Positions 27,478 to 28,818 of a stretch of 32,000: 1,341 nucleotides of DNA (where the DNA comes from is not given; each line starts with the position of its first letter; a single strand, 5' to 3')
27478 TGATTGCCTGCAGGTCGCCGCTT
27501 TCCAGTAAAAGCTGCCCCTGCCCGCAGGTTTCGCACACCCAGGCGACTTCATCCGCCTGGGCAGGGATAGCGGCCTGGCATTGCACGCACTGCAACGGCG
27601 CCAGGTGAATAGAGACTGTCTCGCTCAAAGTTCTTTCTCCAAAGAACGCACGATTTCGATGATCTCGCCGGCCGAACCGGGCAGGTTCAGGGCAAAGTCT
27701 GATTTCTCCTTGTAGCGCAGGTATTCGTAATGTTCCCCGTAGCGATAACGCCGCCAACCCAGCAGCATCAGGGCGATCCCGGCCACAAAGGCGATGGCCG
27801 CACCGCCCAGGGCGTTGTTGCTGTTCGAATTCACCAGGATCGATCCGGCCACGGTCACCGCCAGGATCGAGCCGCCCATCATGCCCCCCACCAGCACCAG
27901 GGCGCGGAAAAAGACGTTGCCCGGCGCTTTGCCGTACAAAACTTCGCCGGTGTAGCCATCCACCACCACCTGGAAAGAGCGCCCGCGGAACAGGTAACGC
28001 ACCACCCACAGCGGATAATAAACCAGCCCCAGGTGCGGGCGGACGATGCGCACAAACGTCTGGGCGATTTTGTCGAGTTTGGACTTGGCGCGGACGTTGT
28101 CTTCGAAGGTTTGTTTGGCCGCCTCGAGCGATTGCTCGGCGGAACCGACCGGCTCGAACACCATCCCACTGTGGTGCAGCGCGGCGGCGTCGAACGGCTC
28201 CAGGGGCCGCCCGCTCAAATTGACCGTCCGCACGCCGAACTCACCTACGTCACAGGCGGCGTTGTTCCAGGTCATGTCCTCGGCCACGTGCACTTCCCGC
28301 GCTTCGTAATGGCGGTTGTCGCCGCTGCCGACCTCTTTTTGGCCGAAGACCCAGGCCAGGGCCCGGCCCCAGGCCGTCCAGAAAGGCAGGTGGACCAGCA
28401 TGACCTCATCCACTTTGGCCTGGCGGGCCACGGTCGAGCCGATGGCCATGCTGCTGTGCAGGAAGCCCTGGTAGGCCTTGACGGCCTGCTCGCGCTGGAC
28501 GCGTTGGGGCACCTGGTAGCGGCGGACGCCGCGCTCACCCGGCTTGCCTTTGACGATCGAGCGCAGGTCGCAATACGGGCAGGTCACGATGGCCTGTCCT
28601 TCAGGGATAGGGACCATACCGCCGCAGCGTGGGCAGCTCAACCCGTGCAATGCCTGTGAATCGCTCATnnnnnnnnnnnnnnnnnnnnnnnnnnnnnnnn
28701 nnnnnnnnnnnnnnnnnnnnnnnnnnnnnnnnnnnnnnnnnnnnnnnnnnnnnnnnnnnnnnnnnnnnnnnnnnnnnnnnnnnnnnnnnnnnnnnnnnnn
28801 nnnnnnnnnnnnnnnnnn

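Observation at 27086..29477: Translationally coupled triad of paralogous zinc-ribbon proteins, two of them tail-anchored in the membrane: candidate undescribed system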

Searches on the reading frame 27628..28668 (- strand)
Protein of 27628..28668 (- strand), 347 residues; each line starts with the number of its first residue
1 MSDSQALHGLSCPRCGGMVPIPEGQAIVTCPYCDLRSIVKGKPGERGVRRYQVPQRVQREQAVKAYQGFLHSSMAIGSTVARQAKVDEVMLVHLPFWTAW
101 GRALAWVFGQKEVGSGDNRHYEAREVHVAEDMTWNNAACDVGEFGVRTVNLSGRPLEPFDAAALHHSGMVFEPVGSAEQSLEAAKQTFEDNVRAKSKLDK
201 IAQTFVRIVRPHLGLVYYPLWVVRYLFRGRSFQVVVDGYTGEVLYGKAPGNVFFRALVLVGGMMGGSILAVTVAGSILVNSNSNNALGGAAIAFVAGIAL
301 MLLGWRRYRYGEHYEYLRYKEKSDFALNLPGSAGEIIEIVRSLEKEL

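Call 6: search_protein_families(library=pfam, proteins=[window:27628-28668:-], max_evalue=1)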
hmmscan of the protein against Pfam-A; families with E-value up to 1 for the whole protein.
window:27628-28668:- (347 aa): 5 families
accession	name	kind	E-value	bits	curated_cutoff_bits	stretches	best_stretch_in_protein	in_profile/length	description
PF23548.1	Zn_ribbon_FGT1_2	-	0.0049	16.9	27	1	10-35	3-28/35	FORGETTER1 second zinc ribbon domain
PF03413.25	PepSY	-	0.0069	17.1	24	1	180-244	7-57/60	Peptidase propeptide and YPEB domain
PF02656.20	DUF202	-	0.032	15.1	23.4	1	269-310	18-64/68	Domain of unknown function (DUF202)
PF23451.1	Zn_ribbon_PaaD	-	0.2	11.8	27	0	25-34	12-21/53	PaaD zinc beta ribbon domain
PF14369.11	Zn_ribbon_19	-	0.47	11.1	30.8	0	14-34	7-28/35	zinc-ribbon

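Call 7: search_protein_families(library=ncbifam, proteins=[window:27628-28668:-], max_evalue=1)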
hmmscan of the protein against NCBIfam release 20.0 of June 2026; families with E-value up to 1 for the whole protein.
window:27628-28668:- (347 aa): 4 families
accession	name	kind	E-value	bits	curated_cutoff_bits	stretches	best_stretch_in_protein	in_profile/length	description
NF001606.0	PRK00398.1-3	equivalog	0.034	13.9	72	1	12-44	5-36/44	DNA-directed RNA polymerase subunit P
NF041070.1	carrier_LysW_Arch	domain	0.18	11.9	75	1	11-35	4-31/57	alpha-aminoadipate/glutamate carrier protein LysW/ArgW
NF033497.1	rubre_like_arch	subfamily_domain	0.21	11.3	32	0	8-17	15-24/34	rubrerythrin-like domain-containing protein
NF041851.1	cyc_nuc_deg_phdiest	equivalog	0.41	10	400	1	70-103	197-230/253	cyclic nucleotide-degrading phosphodiesterase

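Call 12: find_homologous_proteins(query=window:27628-28668:-)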
Query window:27628-28668:- (347 aa): 1251 proteins with E <= 0.001 among 8000 candidates; the best 120 are listed.
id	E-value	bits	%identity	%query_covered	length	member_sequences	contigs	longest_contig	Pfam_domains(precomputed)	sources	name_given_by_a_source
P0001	3.0e-233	791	100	100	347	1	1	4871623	-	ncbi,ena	-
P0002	1.8e-162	558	69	99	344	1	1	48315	-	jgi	jgi:hypothetical protein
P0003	3.4e-160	551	68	99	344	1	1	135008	-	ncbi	-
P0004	5.1e-158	543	68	99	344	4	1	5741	-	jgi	-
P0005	7.1e-157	540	69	99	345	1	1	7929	-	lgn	-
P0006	3.4e-156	537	68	99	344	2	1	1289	-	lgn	-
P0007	1.1e-155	536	68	99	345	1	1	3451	-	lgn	-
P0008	3.6e-155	534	66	99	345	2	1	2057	-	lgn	-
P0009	3.3e-150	518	88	74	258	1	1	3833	-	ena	-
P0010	7.3e-148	510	64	99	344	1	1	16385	-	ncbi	-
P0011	4.3e-144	498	62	100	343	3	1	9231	-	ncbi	-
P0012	2.5e-141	489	62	98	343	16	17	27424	-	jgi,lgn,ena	jgi:hypothetical protein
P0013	3.2e-141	488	60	99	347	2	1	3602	-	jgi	jgi:hypothetical protein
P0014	8.6e-139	480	61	100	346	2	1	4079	-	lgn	-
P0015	1.6e-138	479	59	99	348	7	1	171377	-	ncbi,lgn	-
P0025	1.4e-135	470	59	99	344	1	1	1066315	-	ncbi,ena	-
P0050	3.2e-130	452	60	92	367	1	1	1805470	-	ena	-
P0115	1.8e-124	433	54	98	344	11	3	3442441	-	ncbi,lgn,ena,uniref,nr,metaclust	ncbi:MAG TPA: hypothetical protein DEQ80_02445 [Anaerolinea thermolimosa]|uniref:Zinc ribbon domain-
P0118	8.0e-124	431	59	94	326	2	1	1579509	-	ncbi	ncbi:MAG: hypothetical protein AB9891_07855 [Anaerolineaceae bacterium]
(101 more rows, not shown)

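Call 22: search_solved_structures(query=A1, max_evalue=10)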
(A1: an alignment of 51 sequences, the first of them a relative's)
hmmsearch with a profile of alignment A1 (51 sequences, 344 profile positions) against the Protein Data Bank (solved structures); distinct sequences matched with E-value up to 10: 9.
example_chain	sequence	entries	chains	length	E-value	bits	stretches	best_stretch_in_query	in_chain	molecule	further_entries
2jrr_A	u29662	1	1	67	0.079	15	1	19-43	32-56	Uncharacterized protein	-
7qep_D7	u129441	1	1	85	0.15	14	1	9-40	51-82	40S RIBOSOMAL PROTEIN S27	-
7obi_A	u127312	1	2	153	0.17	13.9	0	151-215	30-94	CTPR-rv4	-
9gi8_A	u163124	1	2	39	0.29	13.1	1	10-36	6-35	Transmembrane protein 106B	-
7x9y_R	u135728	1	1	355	0.39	12.7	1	86-107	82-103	C-C chemokine receptor type 3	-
5h1s_c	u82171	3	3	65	0.48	12.4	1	25-65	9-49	50S ribosomal protein L33, chloroplastic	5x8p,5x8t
4v61_B3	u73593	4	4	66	0.5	12.3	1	25-65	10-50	Ribosomal Protein L33 | 50S ribosomal protein L33, chloroplastic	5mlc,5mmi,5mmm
6eri_Ab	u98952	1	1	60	0.54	12.2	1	25-65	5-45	50S ribosomal protein L33, chloroplastic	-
5k2m_E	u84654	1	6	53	2.3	10.2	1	11-35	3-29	Probable lysine biosynthesis protein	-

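Call 26: find_encoding_contigs(protein=P0001, flank=10000, max_places=2)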
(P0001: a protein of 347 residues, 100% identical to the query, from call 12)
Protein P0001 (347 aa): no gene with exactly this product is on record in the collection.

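Call 27: find_encoding_contigs(protein=P0115, flank=8000, max_places=3)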
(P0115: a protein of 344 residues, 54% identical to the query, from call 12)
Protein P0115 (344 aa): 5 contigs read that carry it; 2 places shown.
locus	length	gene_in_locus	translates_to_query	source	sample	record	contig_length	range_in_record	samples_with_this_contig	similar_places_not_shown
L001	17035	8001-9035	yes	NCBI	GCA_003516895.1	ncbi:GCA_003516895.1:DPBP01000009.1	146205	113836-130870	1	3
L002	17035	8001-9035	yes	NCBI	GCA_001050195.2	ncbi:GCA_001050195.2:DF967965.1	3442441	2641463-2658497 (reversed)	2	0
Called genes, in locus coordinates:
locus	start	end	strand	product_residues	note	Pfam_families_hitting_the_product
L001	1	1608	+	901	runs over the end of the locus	PF00133:tRNA-synt_1, PF09334:tRNA-synt_1g (weak), PF13603:tRNA-synt_1_2 (weak), PF09334:tRNA-synt_1g, PF08264:Anticodon_1, PF10458:Val_tRNA-synt_C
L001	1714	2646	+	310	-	PF02517:Rce1-like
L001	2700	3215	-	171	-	-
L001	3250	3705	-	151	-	PF00160:Pro_isomerase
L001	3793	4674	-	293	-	PF08241:Methyltransf_11, PF08242:Methyltransf_12, PF13489:Methyltransf_23 (weak), PF13649:Methyltransf_25, PF13847:Methyltransf_31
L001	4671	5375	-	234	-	PF13641:Glyco_tranf_2_3 (weak), PF00535:Glycos_transf_2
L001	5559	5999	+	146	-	PF00011:HSP20, PF17886:ArsA_HSP20 (faint)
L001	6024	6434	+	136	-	PF00011:HSP20, PF17886:ArsA_HSP20 (weak)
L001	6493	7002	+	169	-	PF00011:HSP20, PF17886:ArsA_HSP20 (weak)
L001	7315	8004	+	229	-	-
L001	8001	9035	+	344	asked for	-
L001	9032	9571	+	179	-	-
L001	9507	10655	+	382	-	PF13091:PLDc_2, PF00614:PLDc (faint), PF13091:PLDc_2, PF07894:SACK1 (weak)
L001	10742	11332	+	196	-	PF03551:PadR, PF10400:Vir_act_alpha_C (weak)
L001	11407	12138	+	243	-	PF00005:ABC_tran, PF13304:AAA_21 (faint)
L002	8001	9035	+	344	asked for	-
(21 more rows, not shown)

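Call 28: find_encoding_contigs(protein=P0025, flank=8000, max_places=1)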
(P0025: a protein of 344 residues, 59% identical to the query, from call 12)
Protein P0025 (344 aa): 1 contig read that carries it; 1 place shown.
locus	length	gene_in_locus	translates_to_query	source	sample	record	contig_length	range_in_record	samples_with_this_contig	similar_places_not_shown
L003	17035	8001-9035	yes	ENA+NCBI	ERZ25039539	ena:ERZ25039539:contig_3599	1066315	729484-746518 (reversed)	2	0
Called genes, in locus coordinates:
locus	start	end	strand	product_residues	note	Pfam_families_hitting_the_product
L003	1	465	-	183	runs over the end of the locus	PF01636:APH (weak)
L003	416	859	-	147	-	PF01636:APH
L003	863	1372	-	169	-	-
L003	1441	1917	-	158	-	PF00160:Pro_isomerase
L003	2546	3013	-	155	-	-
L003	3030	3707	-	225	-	PF00535:Glycos_transf_2, PF13641:Glyco_tranf_2_3 (weak)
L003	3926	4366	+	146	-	PF00011:HSP20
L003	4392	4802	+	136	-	PF00011:HSP20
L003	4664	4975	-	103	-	-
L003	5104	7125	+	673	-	PF03747:ADP_ribosyl_GH, PF00990:GGDEF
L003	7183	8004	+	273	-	-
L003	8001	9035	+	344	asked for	-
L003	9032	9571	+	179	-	-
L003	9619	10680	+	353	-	PF07894:SACK1 (faint), PF11495:TrmB_EBD_N (faint), PF13091:PLDc_2, PF00614:PLDc (faint), PF13091:PLDc_2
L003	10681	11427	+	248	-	PF00005:ABC_tran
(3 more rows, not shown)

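Call 29: find_encoding_contigs(protein=P0050, flank=8000, max_places=1)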
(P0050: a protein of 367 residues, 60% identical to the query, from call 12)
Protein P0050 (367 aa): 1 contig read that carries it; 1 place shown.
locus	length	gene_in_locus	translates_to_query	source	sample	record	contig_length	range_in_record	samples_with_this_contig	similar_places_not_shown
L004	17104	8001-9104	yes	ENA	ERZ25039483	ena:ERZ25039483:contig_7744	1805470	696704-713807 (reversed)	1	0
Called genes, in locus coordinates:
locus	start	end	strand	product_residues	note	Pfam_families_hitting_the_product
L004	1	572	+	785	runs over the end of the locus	PF03030:H_PPase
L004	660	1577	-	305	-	PF08240:ADH_N, PF00107:ADH_zinc_N, PF13602:ADH_zinc_N_2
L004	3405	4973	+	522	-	PF02636:Methyltransf_28 (weak), PF00515:TPR_1 (faint), PF07719:TPR_2 (faint), PF13424:TPR_12 (weak)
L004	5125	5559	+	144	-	PF08818:DUF1801 (faint)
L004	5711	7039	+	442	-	PF15902:Sortilin-Vps10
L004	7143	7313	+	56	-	PF07754:Ribosomal_aS21 (weak)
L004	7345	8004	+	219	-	-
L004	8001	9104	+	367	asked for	-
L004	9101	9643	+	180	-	-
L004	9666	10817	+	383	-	PF13091:PLDc_2, PF07894:SACK1 (weak)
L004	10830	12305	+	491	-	PF01546:Peptidase_M20, PF07687:M20_dimer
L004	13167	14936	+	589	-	PF13855:LRR_8, PF23598:LRR_14, PF13855:LRR_8 (weak), PF12799:LRR_4 (weak), PF13855:LRR_8 (weak), PF23598:LRR_14 (weak), PF12799:LRR_4, PF13855:LRR_8 (weak), +1 more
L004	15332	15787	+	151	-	PF10722:YbjN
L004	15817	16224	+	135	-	PF13480:Acetyltransf_6 (weak), PF00583:Acetyltransf_1, PF13673:Acetyltransf_10, PF13508:Acetyltransf_7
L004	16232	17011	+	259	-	-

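Call 30: find_encoding_contigs(protein=P0118, flank=8000, max_places=1)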
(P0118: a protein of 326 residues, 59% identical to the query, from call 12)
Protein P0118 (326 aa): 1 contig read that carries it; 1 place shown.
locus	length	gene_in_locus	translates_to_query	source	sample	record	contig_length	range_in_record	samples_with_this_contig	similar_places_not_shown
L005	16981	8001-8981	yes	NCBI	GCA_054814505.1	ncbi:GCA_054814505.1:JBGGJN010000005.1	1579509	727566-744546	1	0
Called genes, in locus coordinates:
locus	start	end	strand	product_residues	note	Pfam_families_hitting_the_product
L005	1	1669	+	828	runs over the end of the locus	-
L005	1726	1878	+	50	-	-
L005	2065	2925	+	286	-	-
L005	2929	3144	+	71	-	-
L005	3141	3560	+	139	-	PF02661:Fic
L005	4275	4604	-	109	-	PF02452:PemK_toxin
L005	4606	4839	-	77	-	PF04014:MazE_antitoxin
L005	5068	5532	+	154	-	PF03449:GreA_GreB_N, PF01272:GreA_GreB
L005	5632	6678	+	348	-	PF01336:tRNA_anti-codon, PF00152:tRNA-synt_2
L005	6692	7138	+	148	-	PF00152:tRNA-synt_2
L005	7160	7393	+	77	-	-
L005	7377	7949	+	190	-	-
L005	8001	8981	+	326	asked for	-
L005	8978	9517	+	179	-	-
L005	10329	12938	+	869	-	PF02743:dCache_1, PF00672:HAMP (weak), PF13188:PAS_8 (weak), PF13426:PAS_9, PF01590:GAF, PF13185:GAF_2, PF01966:HD, PF13487:HD_5, +1 more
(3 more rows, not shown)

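Call 33: predict_structure(alignment_id=A1)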
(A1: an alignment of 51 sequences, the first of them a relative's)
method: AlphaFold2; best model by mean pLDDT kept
length: 347 residues; sequences in the alignment: 51
mean_pLDDT: 82.0   pTM: 0.70
mean pLDDT of the five models: 82.0, 81.9, 80.9, 80.5, 80.4
residues with pLDDT >= 90: 151; 70-90: 133; 50-70: 31; < 50: 32
segments of 3 or more residues with pLDDT < 50: 41-46, 323-347
pLDDT, mean of each block of 10 residues (from residue 1): 56 74 59 69 53 95 96 91 95 92 90 89 91 84 79 85 89 83 88 87 87 89 95 96 95 92 94 90 82 93 90 88 40 43 36
secondary structure, 60 per line:
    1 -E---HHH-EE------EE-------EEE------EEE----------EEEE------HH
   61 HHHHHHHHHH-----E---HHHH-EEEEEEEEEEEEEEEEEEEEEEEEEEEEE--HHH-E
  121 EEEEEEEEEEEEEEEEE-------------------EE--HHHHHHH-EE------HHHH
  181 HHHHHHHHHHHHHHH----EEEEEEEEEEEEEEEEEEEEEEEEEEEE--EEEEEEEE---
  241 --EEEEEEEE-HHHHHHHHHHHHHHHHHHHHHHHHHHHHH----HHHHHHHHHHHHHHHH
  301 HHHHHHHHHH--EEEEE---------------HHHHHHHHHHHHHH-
elements in order: E27-29 E36-38 E49-52 H59-70 H80-83 E85-113 E120-137 H161-167 H177-195 E200-227 E230-237 E243-250 H252-280 H285-310 E313-317 H333-346

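Call 36: fold_search(model_id=the predicted structure, library=pdb)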
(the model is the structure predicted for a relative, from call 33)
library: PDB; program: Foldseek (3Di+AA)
matches with E <= 10: 424; with E <= 0.001: 0
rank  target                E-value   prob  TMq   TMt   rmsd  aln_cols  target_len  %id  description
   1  4r7x_A                5.7e-02  0.08  0.09  0.14  14.4       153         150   14  Crystal structure of N-lobe of human ARRDC3(1-180) (released 2014-10-01)
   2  9e78_1I               6.4e-02  0.05  0.07  0.04  40.1       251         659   12  48-nm repeat of the Leishmania tarentolae doublet microtubule (released 2025-03-12)
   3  4r7x_B                6.8e-02  0.11  0.10  0.17  14.7       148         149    9  Crystal structure of N-lobe of human ARRDC3(1-180) (released 2014-10-01)
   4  4gei                  8.1e-02  0.08  0.07  0.15  18.4       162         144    9  N-terminal domain of VDUP-1 (released 2013-02-27)
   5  3qtd_A                1.1e-01  0.06  0.09  0.08  22.7       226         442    8  Crystal structure of putative modulator of gyrase (PmbA) from Pseudomonas aeruginosa PAO1 (released 2011-03-30)
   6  3qtd_B                1.1e-01  0.06  0.10  0.08  23.2       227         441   10  Crystal structure of putative modulator of gyrase (PmbA) from Pseudomonas aeruginosa PAO1 (released 2011-03-30)
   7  5zli_A                1.4e-01  0.05  0.10  0.08  22.5       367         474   12  Crystal structure of glutamine synthetase from helicobacter pylori (released 2018-08-29)
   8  5njf_A                1.4e-01  0.03  0.08  0.07  23.6       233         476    7  E. coli Microcin-processing metalloprotease TldD/E (TldD H262A mutant) with pentapeptide bound (released 2017-10-04)
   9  7yl9_H                2.0e-01  0.03  0.08  0.05  23.6       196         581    7  Cryo-EM structure of complete transmembrane channel E289A mutant Vibrio cholerae Cytolysin (released 2022-08-31)
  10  9lh7_A                2.3e-01  0.03  0.09  0.06  27.6       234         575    9  Pore-like heptameric T201A Vibrio cholerae cytolysin mutant (released 2025-10-01)
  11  5xea_C                2.7e-01  0.06  0.10  0.10  15.1       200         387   12  Structure of Thogoto virus envelope glycoprotein (released 2017-10-04)
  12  5i2s_A                2.7e-01  0.04  0.09  0.08  13.3       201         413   10  PREFUSION FORM OF THE VESICULAR STOMATITIS VIRUS GLYCOPROTEIN G ECTODOMAIN (released 2016-03-02)
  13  5xea_A                3.0e-01  0.04  0.11  0.10  16.0       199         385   10  Structure of Thogoto virus envelope glycoprotein (released 2017-10-04)
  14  1z52_B                3.2e-01  0.01  0.06  0.05  26.8       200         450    6  Proaerolysin Mutant W373L (released 2006-03-07)
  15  4gej_D                3.6e-01  0.06  0.07  0.15  17.8       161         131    9  N-terminal domain of VDUP-1 (released 2013-02-27)
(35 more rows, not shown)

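Call 39: search_protein_families(library=pfam, alignment_id=A1, max_evalue=0.01)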
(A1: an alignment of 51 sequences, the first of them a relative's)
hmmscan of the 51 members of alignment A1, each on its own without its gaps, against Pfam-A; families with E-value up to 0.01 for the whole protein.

A. member 1, P0001 (347 aa): 2 families
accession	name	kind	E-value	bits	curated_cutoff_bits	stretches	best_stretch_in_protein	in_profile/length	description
PF23548.1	Zn_ribbon_FGT1_2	-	0.0049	16.9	27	1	10-35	3-28/35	FORGETTER1 second zinc ribbon domain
PF03413.25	PepSY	-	0.0069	17.1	24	0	180-244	7-57/60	Peptidase propeptide and YPEB domain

B. families by the number of members that match (of 51 scanned): 4 families
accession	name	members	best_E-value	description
PF23548.1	Zn_ribbon_FGT1_2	18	0.00063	FORGETTER1 second zinc ribbon domain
PF03413.25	PepSY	11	0.00028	Peptidase propeptide and YPEB domain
PF23451.1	Zn_ribbon_PaaD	1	0.0047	PaaD zinc beta ribbon domain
PF23547.1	Zn_ribbon_FGT1_1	1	0.0056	FORGETTER1 first zinc ribbon domain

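Call 40: search_protein_families(library=padloc, proteins=[window:27628-28668:-], max_evalue=1)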
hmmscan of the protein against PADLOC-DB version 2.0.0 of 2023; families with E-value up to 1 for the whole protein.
window:27628-28668:- (347 aa): 0 families

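Call 41: search_protein_families(library=phrogs, proteins=[window:27628-28668:-], max_evalue=1)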
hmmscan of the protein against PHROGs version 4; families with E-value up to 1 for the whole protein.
window:27628-28668:- (347 aa): 3 families
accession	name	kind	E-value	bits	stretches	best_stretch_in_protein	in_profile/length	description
phrog_12574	-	unknown function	0.008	17.5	1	11-43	38-72/75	-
phrog_4875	-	unknown function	0.5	11.6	1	10-36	13-39/77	-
phrog_9188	-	unknown function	0.5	11.6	0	10-39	39-66/70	-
